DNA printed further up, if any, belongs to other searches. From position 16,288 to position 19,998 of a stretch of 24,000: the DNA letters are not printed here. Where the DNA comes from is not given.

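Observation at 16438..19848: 1136-aa orphan protein with no recognisable catalytic motif as first gene of the R-M operon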

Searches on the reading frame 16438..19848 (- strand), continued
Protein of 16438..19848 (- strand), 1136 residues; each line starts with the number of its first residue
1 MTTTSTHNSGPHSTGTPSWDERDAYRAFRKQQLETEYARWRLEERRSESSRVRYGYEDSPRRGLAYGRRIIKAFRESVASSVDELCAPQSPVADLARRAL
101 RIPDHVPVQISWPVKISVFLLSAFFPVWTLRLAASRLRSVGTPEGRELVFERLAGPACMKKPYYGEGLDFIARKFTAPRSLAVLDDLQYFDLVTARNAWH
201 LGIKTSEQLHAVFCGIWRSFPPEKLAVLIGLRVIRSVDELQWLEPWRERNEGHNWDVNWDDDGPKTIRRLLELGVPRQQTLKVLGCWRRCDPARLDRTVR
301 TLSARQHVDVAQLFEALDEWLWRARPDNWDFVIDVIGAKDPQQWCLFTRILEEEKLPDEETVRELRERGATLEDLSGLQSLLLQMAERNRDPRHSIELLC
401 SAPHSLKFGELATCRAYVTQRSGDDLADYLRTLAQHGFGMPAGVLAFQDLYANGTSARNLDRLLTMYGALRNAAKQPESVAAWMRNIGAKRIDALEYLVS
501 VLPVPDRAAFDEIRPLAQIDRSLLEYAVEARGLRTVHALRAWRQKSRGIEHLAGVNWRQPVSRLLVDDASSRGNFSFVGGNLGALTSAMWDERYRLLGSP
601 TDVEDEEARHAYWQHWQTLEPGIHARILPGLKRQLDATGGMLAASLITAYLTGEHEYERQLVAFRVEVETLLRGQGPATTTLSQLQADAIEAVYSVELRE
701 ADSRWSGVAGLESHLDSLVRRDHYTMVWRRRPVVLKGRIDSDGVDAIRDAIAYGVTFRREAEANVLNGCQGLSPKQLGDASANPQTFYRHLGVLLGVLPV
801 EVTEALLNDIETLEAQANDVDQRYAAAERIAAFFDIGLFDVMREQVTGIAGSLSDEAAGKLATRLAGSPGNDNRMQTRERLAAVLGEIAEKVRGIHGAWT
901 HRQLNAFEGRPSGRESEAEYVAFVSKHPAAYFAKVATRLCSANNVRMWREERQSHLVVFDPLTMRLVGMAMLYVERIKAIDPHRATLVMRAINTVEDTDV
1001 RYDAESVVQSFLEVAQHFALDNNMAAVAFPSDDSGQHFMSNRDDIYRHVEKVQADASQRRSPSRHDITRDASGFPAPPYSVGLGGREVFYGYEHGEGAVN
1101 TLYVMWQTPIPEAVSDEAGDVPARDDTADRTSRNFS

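Call 84: list_cluster_members(proteins=[P0005, P0009, P0010, P0013, P0016, P0023, P0034, P0115, P0133, P0141])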
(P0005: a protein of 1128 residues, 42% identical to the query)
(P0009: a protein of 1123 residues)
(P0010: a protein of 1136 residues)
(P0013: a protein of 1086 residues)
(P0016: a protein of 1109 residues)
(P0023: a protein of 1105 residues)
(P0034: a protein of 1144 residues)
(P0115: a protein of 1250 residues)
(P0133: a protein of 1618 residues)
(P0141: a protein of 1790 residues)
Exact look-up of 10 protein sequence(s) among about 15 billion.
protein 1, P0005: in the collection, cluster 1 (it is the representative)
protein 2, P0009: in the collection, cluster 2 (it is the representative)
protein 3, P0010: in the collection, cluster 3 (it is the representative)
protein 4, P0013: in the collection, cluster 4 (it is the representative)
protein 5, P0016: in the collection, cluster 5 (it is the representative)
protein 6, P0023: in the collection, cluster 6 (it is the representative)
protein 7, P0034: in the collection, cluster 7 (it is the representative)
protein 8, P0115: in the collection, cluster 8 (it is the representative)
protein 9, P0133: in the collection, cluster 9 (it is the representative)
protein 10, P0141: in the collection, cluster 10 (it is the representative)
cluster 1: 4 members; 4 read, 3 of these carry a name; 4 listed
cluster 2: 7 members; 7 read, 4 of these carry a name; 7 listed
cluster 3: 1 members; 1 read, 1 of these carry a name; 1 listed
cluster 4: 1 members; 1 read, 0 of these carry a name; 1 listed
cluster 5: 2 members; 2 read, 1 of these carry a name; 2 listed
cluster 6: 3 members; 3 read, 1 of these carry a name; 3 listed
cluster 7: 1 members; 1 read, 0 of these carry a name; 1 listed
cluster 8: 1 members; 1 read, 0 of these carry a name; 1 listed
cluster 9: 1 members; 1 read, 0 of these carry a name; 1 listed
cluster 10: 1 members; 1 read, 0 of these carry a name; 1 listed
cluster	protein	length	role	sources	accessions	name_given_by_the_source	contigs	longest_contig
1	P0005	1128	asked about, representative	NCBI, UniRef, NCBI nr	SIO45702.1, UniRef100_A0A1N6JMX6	hypothetical protein SAMN05444168_4695 [Paraburkholderia phenazinium] | Uncharacterized protein n=1 Tax=Paraburkholderia phenazinium TaxID=60549 ...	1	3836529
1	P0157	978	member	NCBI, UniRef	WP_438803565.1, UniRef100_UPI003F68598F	hypothetical protein [Paraburkholderia phenazinium] | hypothetical protein n=1 Tax=Paraburkholderia phenazinium TaxID=60549 RepID=UPI003F68598F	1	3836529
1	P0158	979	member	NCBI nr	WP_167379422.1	hypothetical protein [Paraburkholderia phenazinium]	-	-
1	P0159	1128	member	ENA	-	-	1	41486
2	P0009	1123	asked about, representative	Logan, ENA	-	-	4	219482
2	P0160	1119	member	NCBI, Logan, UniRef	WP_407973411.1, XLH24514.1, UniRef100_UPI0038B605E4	hypothetical protein ACJ51O_37340 (plasmid) [Burkholderia pyrrocinia] | hypothetical protein n=1 Tax=Burkholderia pyrrocinia TaxID=60550 RepID=UPI0038B605E4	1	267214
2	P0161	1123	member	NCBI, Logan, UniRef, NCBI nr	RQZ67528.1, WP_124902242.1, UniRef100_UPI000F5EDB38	hypothetical protein [Burkholderia sp. Bp9004] | hypothetical protein n=1 Tax=Burkholderia sp. Bp9004 TaxID=2184559 RepID=UPI000F5EDB38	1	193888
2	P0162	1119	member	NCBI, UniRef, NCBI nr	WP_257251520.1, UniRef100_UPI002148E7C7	hypothetical protein [Burkholderia cepacia] | hypothetical protein n=1 Tax=Burkholderia cepacia TaxID=292 RepID=UPI002148E7C7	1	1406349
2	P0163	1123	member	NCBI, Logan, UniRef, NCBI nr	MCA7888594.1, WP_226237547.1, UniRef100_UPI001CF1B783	hypothetical protein LGM58_36025 [Burkholderia contaminans] | hypothetical protein n=1 Tax=Burkholderia contaminans TaxID=488447 RepID=UPI001CF1B783 | hypothetical protein [Burkholderia contaminans]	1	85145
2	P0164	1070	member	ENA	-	-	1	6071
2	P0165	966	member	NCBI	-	-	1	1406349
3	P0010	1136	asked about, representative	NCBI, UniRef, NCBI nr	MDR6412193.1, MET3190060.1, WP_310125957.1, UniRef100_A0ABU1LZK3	UNVERIFIED_ORG: hypothetical protein ABIC62_005731 [Burkholderia sp. 1595] | Uncharacterized protein n=1 Tax=Paraburkholderia terricola TaxID=169427 ... | hypothetical protein [Paraburkholderia terricola]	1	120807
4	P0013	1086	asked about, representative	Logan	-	-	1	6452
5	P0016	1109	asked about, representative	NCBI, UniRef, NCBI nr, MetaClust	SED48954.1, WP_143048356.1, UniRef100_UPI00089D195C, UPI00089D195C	hypothetical protein SAMN02787142_3261 [Burkholderia sp. WP9] | hypothetical protein n=1 Tax=Burkholderia sp. WP9 TaxID=1500263 RepID=UPI00089D195C | hypothetical protein [Burkholderia sp. WP9]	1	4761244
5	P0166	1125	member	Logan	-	-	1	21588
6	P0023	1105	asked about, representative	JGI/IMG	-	-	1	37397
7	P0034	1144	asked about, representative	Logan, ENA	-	-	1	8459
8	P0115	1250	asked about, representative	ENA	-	-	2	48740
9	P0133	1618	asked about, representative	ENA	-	-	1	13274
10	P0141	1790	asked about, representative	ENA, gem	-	-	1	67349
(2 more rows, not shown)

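Call 86: search_dna_similar(query=window:16438-19848:-, collection=plasmids, mode=protein, max_rows=30)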
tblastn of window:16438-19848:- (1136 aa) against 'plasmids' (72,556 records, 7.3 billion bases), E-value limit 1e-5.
Records with a match: 13; places in all: 13; records where one place covers at least 80% of the query: 11.
Best place of each record, by identity: 80-90% 4; <60% 9.
By first word of the organism name: Burkholderia 5; Paraburkholderia 4; Ralstonia 4.
By predicted mobility (MOB-suite, as given by PLSDB): non-mobilizable 6; mobilizable 4; conjugative 3.
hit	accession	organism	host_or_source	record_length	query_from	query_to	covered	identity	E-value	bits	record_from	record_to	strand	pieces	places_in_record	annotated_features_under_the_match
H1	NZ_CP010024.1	Paraburkholderia fungorum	Microbial isolate culture,White-rot ...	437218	1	1129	99%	88.8%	0e+0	1971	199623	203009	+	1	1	hypothetical protein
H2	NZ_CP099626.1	Paraburkholderia fungorum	Arabidopsis thaliana,pure culture,leaf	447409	1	1129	99%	88.8%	0e+0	1971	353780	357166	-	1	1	hypothetical protein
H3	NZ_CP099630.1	Paraburkholderia fungorum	Arabidopsis thaliana,pure culture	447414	1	1129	99%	88.8%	0e+0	1971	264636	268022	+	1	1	hypothetical protein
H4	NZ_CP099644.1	Paraburkholderia fungorum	Arabidopsis thaliana,pure culture,leaf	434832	1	1129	99%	88.8%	0e+0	1971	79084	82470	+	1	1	hypothetical protein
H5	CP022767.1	Ralstonia solanacearum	Solanum tuberosum,single cell,Potato ...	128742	1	1106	97%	29.8%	2e-91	331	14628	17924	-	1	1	hypothetical protein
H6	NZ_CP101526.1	Burkholderia arboris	mixed culture,soil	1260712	24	1119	96%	30.1%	1e-94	341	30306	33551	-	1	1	none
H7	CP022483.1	Ralstonia solanacearum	peanut,cell culture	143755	1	1107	97%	29.5%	5e-90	327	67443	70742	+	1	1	hypothetical protein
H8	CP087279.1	Ralstonia solanacearum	Tobacco,whole organism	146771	1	1106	97%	29.4%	1e-89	326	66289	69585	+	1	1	record has no annotation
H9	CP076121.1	Ralstonia solanacearum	Solanum muricatum,cell culture,stem,stem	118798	1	1106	97%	29.3%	1e-88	322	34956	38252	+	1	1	hypothetical protein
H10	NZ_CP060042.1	Burkholderia cenocepacia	Soil,soil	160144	95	1111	90%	29.7%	2e-89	325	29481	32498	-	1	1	hypothetical protein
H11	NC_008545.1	Burkholderia cenocepacia HI2424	-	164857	95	1111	90%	29.7%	2e-89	325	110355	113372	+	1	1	hypothetical protein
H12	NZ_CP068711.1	Burkholderia thailandensis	soil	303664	24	362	29%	39.9%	8e-51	228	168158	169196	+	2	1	hypothetical protein (x2)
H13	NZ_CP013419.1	Burkholderia savannae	soil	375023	15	329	28%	29.2%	2e-16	93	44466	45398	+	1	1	hypothetical protein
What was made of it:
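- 13 Burkholderiaceae plasmids (call 86).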

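Call 87: search_dna_similar(query=window:16438-19848:-, collection=phages, mode=protein, max_rows=15)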
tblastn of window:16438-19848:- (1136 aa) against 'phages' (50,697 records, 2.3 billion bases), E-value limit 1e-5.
No match.
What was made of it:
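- No phage homologue exists in 50,697 phage records (call 87).
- Tried and rejected: tblastn against phage genomes found no match (call 87).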

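Call 88: get_annotated_region(hit=H11, flank=9000)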
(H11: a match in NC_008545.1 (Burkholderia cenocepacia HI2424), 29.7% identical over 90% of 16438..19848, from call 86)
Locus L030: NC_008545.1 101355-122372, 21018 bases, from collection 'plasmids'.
description: Burkholderia cenocepacia HI2424 plasmid unnamed1, complete sequence
organism: Burkholderia cenocepacia HI2424 (NCBI taxid 331272)
taxonomy: Bacteria; Pseudomonadota; Betaproteobacteria; Burkholderiales; Burkholderiaceae; Burkholderia; Burkholderia cenocepacia; Burkholderia cenocepacia HI2424
host: -; source: -; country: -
typing (MOB-suite, as given by PLSDB): conjugative; replicon rep_cluster_1467; relaxase MOBF; mating-pair formation MPF_F
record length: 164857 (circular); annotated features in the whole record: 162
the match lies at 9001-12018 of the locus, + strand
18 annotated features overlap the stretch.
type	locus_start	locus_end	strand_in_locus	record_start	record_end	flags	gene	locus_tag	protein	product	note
CDS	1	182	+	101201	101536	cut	-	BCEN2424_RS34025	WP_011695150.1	hypothetical protein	-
CDS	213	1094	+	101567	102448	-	-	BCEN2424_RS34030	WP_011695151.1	3'-5' exonuclease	-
CDS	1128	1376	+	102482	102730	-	-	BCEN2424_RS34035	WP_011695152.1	hypothetical protein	-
CDS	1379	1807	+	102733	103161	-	-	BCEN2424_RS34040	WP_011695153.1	hypothetical protein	-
CDS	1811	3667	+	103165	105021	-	-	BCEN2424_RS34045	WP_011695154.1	phage integrase family protein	-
CDS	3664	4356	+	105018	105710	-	-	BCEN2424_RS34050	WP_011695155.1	ATP-binding protein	-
CDS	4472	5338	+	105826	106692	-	-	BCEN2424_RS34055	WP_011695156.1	DUF4238 domain-containing protein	-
CDS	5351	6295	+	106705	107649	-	-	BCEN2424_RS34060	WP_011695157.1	hypothetical protein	-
CDS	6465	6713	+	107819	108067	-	-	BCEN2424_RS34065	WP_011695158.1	hypothetical protein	-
CDS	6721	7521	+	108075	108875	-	-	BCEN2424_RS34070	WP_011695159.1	FRG domain-containing protein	-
CDS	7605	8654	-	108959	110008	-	-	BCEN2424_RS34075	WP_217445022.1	hypothetical protein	-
CDS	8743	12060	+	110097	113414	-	-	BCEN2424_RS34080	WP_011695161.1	hypothetical protein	-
CDS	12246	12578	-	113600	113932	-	-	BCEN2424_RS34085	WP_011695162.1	H-NS histone family protein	-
CDS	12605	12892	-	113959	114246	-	-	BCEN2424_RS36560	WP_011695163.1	PAAR domain-containing protein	-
CDS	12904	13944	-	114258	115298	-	-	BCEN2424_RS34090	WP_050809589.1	T6SS immunity protein Tli4 family protein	-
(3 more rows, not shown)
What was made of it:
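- DUF4238 and FRG proteins on the B. cenocepacia plasmid (call 88). On the B. cenocepacia HI2424 plasmid it converges on a VgrG-hydrolase-Tli4-PAAR cluster (call 88).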

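Call 89: get_annotated_region(hit=H7, flank=9000)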
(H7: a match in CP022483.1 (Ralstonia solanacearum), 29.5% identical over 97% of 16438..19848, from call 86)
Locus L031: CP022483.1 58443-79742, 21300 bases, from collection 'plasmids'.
description: Ralstonia solanacearum strain HA4-1 plasmid pHA4-1, complete sequence
organism: Ralstonia solanacearum (NCBI taxid 305)
taxonomy: Bacteria; Pseudomonadota; Betaproteobacteria; Burkholderiales; Burkholderiaceae; Ralstonia; Ralstonia solanacearum
host: -; source: peanut,cell culture; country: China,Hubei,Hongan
typing (MOB-suite, as given by PLSDB): mobilizable; relaxase MOBP
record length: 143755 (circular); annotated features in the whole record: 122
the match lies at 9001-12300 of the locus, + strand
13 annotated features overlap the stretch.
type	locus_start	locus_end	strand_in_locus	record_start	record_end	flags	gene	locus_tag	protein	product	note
CDS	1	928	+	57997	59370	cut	-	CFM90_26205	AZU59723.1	hypothetical protein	-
CDS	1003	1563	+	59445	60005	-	-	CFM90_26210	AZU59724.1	hypothetical protein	-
CDS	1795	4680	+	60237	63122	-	-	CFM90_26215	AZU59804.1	type VI secretion protein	-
CDS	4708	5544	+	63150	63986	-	-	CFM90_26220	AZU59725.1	hypothetical protein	-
CDS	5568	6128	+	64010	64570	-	-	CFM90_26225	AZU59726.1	DUF3304 domain-containing protein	-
CDS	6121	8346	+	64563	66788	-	-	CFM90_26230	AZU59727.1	hypothetical protein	-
CDS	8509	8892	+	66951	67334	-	-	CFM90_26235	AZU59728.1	hypothetical protein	-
CDS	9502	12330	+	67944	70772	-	-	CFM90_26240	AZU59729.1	hypothetical protein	-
CDS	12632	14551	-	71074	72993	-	-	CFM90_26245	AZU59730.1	Fis family transcriptional regulator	-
CDS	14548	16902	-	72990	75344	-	-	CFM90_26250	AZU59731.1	ATP-dependent endonuclease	-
CDS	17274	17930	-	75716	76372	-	-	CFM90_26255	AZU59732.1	hypothetical protein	-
CDS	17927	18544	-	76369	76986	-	-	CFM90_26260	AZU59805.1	hypothetical protein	-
CDS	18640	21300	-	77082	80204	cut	-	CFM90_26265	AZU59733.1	relaxase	-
